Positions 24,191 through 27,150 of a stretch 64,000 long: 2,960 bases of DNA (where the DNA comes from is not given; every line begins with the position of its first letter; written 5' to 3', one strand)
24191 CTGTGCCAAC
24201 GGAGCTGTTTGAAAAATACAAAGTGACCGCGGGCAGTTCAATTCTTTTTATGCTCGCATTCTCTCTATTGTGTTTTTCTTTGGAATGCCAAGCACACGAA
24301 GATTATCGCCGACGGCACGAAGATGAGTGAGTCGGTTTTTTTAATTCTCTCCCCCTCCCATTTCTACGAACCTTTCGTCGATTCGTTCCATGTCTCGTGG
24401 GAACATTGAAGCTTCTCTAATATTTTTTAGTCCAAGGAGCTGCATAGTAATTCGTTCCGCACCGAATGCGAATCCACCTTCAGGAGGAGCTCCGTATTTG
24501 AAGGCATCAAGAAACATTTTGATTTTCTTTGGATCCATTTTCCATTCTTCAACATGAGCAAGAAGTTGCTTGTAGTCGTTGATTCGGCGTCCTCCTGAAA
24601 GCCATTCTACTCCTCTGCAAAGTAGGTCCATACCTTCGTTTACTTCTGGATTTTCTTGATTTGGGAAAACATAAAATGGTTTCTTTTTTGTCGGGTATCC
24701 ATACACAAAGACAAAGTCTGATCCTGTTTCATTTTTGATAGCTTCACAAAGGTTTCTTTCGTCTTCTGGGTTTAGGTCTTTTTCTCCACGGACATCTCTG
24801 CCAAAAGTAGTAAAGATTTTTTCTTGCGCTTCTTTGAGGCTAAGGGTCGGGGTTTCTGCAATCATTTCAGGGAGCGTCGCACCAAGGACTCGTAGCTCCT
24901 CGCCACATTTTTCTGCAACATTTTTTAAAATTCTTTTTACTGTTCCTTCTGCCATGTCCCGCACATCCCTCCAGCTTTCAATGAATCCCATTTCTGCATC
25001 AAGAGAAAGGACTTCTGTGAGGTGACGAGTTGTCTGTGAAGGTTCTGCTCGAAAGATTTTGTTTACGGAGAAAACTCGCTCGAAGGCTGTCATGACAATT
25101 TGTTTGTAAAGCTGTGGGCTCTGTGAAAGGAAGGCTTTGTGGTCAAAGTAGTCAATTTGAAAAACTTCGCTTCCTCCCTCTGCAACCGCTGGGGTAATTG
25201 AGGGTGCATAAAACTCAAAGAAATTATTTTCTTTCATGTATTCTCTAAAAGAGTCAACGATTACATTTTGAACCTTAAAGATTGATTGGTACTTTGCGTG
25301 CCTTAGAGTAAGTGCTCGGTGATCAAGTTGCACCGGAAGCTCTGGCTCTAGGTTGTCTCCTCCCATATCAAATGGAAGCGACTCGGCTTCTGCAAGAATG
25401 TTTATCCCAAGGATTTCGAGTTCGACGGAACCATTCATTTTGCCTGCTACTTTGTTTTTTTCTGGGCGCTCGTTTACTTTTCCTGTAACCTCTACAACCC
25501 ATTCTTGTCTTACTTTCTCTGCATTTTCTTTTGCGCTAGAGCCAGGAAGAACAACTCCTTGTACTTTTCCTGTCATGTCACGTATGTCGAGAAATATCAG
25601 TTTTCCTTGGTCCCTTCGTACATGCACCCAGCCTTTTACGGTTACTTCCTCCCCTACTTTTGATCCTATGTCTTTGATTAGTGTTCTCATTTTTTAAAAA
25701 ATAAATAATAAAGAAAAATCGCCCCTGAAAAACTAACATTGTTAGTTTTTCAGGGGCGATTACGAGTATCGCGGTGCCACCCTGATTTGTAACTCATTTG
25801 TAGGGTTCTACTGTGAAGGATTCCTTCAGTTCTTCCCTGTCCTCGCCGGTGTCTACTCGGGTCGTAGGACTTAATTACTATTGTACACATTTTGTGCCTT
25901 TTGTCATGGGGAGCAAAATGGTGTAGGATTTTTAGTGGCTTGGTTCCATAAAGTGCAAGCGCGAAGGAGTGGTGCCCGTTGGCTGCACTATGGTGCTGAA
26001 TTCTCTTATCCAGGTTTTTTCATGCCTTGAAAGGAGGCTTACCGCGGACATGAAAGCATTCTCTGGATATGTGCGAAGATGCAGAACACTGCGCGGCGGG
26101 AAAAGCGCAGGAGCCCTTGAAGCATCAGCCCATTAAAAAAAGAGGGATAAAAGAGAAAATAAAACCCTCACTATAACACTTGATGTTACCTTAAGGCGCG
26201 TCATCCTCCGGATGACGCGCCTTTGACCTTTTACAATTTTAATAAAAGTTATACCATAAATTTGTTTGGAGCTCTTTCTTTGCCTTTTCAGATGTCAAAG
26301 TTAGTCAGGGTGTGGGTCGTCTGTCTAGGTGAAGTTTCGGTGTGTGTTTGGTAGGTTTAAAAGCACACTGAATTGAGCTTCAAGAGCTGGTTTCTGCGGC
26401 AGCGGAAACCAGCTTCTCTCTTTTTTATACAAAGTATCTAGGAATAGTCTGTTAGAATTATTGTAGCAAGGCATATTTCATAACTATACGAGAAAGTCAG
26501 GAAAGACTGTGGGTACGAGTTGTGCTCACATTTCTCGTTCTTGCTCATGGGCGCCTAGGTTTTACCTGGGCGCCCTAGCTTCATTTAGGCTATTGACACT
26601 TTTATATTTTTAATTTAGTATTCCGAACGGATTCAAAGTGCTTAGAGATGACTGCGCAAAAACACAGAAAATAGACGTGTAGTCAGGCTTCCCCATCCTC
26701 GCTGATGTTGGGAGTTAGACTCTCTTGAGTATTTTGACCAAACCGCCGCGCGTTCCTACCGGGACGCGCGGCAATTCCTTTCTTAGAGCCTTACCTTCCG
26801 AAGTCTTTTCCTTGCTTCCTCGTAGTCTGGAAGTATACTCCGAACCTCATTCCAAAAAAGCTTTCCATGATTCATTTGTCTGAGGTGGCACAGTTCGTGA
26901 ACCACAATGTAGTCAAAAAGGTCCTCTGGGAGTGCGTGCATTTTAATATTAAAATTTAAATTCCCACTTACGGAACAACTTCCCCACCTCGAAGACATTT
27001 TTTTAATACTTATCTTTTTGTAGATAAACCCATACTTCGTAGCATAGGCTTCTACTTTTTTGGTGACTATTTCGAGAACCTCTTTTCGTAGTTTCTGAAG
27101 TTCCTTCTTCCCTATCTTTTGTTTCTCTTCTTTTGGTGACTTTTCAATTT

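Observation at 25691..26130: T-box riboswitch leader upstream of the class II Asp/Asn-tRNA synthetase inside a 1.1-kb ORF-free region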

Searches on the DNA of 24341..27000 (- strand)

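Call 4: search_rna_families(source=window, start=25500, end=27000, threshold=evalue, max_evalue=10, show_alignments=6)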
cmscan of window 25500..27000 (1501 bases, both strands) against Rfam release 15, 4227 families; matches with E-value up to 10: 32.
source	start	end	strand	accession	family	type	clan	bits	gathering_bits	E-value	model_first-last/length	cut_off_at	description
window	25688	25780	+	RF01483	rli56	Cis-reg;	-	28.7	47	0.025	1-100/100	no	Listeria sRNA rli56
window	25717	25761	+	RF04134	MIR7504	Gene; miRNA;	-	26.1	83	0.066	1-124/124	no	MIR7504 microRNA precursor family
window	25749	25874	-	RF00230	T-box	Cis-reg; leader;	-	26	93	0.002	1-219/219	no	T-box leader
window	25692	25761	-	RF01581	RUF6-5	Gene; sRNA;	-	25.5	70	0.024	1-156/156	no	Plasmodium RNA of unknown function RUF6-5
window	25716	25764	+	RF03621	MIR4245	Gene; miRNA;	-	25.5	74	0.091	1-128/128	no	MIR4245 microRNA precursor family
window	25683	25762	+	RF01825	RUF21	Gene;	-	25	60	0.074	1-690/690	no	RNA of unknown function 21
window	25717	25763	+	RF03217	mir-3167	Gene; miRNA;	-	24.9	86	0.11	1-59/59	no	mir-3167 microRNA precursor family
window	25681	25762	+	RF02414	rli60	Gene; sRNA;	-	24.8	60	1.4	1-191/191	no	Listeria sRNA rli60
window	25717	25761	-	RF03940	MIR9563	Gene; miRNA;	-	24.1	90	0.092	12-116/127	no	MIR9563 microRNA precursor family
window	25717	25761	+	RF02731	JA03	Gene; sRNA;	-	23.9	44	0.0073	14-60/274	no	Aggregatibacter sRNA JA03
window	26186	26310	-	RF01769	greA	Cis-reg; leader;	-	23.2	60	0.17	1-124/124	no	Enterobacteria greA leader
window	25717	25761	+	RF04172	MIR8675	Gene; miRNA;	-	22.8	90.8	0.2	24-73/95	no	MIR8675 microRNA precursor family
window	25715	25763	-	RF03743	MIR7696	Gene; miRNA;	-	21.5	83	0.46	1-88/88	no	MIR7696 microRNA precursor family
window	25664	25754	-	RF01590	plasmodium_snoR14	Gene; snRNA; snoRNA; CD-box;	-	21.4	90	9.3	1-127/127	no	small nucleolar RNA snoR14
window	25722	25756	+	RF03743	MIR7696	Gene; miRNA;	-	20.7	83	0.76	1-88/88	no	MIR7696 microRNA precursor family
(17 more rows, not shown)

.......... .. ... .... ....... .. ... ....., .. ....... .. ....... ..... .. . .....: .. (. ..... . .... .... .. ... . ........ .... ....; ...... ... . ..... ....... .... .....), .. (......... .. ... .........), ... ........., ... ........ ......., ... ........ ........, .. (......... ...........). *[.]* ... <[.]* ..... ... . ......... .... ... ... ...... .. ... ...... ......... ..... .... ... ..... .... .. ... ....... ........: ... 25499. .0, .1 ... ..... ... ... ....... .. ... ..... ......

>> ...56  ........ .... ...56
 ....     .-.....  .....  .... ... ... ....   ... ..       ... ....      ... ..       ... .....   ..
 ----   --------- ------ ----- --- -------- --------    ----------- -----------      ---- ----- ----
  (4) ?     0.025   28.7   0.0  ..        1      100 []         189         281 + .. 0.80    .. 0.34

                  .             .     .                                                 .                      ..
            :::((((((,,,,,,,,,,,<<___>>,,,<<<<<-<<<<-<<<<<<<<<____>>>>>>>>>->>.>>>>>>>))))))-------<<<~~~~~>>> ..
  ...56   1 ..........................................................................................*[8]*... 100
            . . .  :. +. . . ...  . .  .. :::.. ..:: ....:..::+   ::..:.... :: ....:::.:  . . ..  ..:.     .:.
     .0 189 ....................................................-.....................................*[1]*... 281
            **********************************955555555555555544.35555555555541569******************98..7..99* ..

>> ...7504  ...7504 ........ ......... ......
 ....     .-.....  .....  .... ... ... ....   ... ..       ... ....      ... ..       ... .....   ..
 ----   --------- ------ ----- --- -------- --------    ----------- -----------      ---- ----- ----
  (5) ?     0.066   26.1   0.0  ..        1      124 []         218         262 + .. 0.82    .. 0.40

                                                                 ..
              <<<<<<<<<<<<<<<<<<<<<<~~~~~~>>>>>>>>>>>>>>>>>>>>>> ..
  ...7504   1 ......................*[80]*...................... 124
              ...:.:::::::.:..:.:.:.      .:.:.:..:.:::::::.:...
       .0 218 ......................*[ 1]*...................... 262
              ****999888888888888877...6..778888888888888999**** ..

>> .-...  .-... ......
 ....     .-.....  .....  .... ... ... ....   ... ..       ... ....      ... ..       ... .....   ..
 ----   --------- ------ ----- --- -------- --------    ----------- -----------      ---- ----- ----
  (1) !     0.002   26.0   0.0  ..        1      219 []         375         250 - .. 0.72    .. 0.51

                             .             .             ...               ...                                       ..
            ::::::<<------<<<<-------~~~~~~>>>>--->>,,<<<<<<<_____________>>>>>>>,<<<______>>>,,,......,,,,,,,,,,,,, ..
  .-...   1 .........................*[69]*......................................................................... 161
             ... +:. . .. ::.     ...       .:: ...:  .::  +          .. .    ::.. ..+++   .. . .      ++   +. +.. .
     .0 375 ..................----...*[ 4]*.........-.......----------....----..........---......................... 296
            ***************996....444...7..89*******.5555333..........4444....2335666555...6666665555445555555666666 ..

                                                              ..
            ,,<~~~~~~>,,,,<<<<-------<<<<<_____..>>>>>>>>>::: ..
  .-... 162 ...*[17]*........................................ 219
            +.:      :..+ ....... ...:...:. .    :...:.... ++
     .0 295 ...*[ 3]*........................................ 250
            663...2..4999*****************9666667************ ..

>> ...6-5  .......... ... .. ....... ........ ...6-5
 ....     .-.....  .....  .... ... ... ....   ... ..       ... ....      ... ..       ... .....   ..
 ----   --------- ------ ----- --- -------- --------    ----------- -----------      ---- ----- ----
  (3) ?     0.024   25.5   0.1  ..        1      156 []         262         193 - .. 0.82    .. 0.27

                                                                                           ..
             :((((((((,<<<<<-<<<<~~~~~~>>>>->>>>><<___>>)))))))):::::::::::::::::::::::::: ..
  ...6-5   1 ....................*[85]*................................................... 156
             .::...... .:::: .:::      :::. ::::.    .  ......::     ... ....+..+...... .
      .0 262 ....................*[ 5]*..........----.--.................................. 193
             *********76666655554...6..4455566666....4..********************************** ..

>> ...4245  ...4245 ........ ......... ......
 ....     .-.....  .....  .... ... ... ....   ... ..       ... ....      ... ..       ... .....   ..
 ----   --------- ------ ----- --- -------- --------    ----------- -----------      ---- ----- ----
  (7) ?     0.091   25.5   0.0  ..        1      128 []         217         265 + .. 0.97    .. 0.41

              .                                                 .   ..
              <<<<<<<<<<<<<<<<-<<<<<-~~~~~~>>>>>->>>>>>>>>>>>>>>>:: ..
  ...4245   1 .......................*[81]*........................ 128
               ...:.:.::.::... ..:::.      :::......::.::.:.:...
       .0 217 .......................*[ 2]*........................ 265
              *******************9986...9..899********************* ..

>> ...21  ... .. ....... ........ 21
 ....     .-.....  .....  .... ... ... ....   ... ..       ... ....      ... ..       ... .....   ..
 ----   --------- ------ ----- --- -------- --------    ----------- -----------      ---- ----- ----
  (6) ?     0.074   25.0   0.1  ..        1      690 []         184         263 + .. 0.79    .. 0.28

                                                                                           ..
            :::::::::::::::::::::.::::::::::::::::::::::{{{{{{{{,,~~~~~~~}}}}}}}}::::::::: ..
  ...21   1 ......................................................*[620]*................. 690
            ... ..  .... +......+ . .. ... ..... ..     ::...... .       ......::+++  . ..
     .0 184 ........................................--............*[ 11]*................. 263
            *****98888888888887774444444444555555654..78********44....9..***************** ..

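Call 14: search_rna_families(sources=[L024, L025, L026, L031, L034, L037], threshold=evalue, max_evalue=0.01, show_alignments=6)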
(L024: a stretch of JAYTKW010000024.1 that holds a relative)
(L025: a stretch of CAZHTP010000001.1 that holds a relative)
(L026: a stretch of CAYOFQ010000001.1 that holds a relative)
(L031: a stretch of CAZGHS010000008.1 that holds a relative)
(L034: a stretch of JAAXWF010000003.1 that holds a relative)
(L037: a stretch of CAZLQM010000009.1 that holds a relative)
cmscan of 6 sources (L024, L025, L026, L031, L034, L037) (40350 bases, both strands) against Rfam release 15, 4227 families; matches with E-value up to 0.01: 5.
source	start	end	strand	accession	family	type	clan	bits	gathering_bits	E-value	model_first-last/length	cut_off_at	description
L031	2799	2936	+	RF00230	T-box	Cis-reg; leader;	-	49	93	6.7e-08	1-219/219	no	T-box leader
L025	2801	2941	+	RF00230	T-box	Cis-reg; leader;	-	48.3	93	9.9e-08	1-219/219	no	T-box leader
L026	2808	2941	+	RF00230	T-box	Cis-reg; leader;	-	47.5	93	1.6e-07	1-219/219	no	T-box leader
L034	2794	2949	+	RF00230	T-box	Cis-reg; leader;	-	42.8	93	2.6e-06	1-219/219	no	T-box leader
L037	2757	2934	+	RF00230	T-box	Cis-reg; leader;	-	32.1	93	0.0015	1-219/219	no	T-box leader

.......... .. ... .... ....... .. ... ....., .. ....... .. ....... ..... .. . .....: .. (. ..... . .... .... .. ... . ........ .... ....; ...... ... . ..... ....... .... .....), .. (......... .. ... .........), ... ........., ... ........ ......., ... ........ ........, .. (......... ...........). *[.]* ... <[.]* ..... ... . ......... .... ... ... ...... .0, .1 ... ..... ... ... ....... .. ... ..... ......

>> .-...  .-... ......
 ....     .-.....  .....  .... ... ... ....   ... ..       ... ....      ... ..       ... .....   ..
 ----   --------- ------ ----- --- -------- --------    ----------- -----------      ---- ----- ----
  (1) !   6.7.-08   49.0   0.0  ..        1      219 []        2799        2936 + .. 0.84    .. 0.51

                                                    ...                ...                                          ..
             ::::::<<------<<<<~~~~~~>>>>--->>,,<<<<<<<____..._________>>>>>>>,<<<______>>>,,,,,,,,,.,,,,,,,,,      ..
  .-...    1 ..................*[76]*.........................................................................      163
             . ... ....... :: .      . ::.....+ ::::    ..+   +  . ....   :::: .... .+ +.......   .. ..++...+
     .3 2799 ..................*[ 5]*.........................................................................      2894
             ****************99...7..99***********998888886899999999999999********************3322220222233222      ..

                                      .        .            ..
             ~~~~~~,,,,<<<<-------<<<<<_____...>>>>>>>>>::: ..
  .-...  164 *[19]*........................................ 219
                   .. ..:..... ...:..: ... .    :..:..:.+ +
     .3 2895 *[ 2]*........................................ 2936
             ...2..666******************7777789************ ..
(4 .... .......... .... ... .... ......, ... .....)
